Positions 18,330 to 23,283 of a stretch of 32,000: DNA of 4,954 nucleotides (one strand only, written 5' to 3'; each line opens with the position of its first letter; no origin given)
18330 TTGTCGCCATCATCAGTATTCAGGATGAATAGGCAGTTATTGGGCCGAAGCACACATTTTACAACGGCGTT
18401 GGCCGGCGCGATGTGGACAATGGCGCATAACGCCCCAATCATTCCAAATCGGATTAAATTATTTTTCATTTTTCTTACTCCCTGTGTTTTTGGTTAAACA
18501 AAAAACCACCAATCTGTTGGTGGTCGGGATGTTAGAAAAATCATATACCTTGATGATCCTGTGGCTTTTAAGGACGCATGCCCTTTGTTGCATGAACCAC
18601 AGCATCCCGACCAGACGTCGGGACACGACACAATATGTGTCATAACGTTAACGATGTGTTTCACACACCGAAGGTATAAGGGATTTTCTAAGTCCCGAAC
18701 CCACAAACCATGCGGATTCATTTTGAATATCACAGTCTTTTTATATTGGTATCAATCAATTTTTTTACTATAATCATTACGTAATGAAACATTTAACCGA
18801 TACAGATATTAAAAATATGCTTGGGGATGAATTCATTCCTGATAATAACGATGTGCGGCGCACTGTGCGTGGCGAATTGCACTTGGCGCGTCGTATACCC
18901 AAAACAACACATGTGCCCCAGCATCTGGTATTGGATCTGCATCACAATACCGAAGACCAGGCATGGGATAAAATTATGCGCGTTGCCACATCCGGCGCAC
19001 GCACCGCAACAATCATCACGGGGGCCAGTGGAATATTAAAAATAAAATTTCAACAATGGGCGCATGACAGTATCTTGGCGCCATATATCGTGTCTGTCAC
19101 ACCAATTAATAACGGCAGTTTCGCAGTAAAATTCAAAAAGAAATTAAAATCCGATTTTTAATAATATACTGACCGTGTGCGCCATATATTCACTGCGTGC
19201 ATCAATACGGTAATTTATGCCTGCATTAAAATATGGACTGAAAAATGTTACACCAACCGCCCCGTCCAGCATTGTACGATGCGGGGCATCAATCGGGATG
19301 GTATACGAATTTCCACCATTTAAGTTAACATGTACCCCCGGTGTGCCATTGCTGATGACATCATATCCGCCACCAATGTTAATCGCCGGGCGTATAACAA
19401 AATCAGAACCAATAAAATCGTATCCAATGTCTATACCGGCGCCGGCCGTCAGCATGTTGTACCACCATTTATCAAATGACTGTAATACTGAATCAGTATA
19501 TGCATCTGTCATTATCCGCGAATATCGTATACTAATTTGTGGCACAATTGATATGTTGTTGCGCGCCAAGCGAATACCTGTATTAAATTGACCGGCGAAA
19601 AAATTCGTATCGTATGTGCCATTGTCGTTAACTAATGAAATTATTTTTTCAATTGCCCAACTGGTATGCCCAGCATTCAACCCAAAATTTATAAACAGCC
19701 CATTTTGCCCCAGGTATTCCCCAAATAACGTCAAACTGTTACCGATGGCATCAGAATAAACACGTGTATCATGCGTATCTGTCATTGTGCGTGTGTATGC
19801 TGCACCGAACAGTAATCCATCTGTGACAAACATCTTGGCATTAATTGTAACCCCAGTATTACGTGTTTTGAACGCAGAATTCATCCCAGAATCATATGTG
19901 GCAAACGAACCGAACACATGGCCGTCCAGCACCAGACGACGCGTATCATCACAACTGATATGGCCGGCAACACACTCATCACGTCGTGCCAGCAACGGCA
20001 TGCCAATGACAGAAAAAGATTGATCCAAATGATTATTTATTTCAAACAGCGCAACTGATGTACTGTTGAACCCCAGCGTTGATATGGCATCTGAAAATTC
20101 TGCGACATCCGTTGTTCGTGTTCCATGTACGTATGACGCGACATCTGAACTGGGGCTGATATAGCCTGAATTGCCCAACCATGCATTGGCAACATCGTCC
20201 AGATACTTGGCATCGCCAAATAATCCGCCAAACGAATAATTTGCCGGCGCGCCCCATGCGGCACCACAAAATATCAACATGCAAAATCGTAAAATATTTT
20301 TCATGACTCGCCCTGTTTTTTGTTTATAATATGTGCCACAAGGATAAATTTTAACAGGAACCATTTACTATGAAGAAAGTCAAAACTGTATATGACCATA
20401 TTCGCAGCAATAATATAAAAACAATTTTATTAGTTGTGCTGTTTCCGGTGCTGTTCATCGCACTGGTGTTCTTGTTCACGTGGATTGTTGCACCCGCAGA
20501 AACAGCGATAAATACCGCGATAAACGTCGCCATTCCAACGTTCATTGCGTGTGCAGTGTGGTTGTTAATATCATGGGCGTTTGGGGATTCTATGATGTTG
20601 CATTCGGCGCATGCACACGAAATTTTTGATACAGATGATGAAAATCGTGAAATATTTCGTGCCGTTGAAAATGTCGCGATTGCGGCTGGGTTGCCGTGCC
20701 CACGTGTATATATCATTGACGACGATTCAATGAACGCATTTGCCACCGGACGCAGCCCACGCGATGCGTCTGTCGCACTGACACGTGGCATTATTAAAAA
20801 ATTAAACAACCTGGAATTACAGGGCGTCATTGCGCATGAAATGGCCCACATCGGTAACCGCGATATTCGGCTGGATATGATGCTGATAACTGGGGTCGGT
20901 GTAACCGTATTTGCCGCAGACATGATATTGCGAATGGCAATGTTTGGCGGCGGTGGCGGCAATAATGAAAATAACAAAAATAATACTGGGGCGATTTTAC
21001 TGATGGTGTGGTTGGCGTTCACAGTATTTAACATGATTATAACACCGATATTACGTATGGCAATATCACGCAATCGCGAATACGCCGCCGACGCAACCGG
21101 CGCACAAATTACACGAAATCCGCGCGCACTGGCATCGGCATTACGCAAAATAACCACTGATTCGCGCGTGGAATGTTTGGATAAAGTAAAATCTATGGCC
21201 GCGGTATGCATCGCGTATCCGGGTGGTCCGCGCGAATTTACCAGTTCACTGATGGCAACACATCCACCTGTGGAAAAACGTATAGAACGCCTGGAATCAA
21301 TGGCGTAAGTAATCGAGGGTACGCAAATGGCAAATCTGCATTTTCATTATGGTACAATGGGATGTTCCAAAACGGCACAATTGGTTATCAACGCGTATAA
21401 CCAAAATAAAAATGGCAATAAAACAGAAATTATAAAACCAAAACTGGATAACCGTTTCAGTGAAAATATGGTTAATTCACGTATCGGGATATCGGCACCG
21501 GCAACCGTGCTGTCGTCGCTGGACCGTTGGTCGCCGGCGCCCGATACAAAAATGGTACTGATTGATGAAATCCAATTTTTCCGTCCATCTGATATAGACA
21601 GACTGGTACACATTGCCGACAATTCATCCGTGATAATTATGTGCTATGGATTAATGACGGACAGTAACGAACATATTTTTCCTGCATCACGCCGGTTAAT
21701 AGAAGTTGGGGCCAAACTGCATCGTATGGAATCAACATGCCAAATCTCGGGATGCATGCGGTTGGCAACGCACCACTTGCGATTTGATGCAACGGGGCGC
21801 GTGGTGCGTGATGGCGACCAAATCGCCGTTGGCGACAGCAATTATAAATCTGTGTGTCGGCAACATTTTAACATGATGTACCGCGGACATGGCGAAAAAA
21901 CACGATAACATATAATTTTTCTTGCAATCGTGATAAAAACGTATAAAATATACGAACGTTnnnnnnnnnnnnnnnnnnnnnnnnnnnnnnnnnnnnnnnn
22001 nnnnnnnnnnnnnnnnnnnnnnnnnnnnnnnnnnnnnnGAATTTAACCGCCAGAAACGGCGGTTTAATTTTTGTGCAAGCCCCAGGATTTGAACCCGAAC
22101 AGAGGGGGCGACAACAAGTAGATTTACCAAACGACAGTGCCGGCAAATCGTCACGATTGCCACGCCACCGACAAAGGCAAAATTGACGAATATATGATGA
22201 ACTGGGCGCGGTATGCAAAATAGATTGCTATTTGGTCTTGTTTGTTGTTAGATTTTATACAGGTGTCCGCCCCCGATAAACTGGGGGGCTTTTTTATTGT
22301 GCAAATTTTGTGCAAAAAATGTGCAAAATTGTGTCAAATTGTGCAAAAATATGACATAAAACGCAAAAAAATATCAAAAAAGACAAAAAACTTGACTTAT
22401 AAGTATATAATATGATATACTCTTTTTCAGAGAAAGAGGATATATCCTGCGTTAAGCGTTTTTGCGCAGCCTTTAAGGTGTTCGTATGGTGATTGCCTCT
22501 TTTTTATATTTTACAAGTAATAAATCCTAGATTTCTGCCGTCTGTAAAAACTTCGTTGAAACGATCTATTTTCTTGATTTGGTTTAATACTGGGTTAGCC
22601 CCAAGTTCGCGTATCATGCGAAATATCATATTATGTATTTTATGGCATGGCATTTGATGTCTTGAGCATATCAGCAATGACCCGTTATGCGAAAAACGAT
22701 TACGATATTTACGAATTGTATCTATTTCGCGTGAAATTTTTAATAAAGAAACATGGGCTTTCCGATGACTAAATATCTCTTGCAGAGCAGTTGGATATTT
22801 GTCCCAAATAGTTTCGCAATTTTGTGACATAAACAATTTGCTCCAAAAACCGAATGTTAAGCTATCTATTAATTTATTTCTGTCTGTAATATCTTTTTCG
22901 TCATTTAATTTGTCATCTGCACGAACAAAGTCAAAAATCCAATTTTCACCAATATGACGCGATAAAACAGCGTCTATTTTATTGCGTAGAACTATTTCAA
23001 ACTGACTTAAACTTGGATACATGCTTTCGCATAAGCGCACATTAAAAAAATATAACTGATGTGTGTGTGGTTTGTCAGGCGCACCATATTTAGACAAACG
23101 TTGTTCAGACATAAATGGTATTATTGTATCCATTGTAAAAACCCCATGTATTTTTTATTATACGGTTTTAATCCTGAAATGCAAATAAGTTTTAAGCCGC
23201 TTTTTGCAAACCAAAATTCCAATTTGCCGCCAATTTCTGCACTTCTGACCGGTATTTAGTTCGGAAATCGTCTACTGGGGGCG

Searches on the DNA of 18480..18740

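Call 13: search_rna_families(source=window, start=18480, end=18740, threshold=evalue, max_evalue=10, show_alignments=3)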
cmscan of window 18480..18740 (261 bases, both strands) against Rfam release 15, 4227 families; matches with E-value up to 10: 1.
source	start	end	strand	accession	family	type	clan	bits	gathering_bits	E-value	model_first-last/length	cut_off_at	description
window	18490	18601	+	RF01764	azaaromatic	Cis-reg; riboswitch;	-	18.9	45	0.7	1-101/101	no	azaaromatic riboswitch aptamer (yjdF RNA)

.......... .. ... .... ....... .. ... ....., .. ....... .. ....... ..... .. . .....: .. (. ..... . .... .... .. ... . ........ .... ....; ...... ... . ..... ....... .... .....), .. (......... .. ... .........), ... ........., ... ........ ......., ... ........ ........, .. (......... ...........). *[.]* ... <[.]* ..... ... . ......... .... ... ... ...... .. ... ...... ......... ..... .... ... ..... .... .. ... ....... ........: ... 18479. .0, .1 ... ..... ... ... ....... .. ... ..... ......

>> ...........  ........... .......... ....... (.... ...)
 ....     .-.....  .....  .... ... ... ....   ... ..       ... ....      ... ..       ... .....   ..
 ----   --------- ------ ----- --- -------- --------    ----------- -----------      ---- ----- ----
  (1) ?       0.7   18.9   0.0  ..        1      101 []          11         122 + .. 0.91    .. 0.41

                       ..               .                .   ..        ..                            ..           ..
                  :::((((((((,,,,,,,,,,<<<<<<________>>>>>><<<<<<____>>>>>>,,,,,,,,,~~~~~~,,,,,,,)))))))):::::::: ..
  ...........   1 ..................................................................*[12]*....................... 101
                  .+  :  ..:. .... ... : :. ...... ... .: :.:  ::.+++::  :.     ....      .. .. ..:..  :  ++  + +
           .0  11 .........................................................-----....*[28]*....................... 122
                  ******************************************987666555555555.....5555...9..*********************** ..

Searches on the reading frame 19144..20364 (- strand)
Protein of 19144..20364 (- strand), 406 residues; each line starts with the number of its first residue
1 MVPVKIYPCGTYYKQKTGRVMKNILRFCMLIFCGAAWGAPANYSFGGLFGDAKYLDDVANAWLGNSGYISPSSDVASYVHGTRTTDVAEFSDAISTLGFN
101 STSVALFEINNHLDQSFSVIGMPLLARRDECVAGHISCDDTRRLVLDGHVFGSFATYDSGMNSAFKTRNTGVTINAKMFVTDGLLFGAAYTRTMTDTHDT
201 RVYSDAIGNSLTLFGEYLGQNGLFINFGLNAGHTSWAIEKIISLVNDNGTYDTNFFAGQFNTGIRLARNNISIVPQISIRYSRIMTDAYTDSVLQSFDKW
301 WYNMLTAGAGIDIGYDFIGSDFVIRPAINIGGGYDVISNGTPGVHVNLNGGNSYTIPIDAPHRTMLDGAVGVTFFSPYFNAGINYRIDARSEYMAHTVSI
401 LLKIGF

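Call 12: search_protein_families(library=pfam, proteins=[window:19144-20364:-], max_evalue=0.01)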
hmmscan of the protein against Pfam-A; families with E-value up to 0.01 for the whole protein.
window:19144-20364:- (406 aa): 1 family
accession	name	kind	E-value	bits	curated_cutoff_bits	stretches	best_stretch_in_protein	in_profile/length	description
PF03797.25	Autotransporter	-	5.1e-21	76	26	1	149-374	4-242/255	Autotransporter beta-domain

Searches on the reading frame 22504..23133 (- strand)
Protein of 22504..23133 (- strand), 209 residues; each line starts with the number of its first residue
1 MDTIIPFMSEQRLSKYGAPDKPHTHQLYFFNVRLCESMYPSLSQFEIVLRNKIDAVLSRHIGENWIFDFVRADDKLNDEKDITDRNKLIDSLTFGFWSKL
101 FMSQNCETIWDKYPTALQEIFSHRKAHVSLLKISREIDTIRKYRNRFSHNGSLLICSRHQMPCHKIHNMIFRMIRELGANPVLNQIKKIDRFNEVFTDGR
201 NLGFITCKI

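Call 12: search_protein_families(library=pfam, proteins=[window:22504-23133:-], max_evalue=0.01)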
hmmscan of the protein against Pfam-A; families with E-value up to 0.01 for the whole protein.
window:22504-23133:- (209 aa): 1 family
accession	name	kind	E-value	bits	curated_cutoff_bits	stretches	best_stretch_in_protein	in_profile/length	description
PF07751.16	Abi_2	-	6.6e-05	23.7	25.6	0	87-153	128-182/184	Abi-like protein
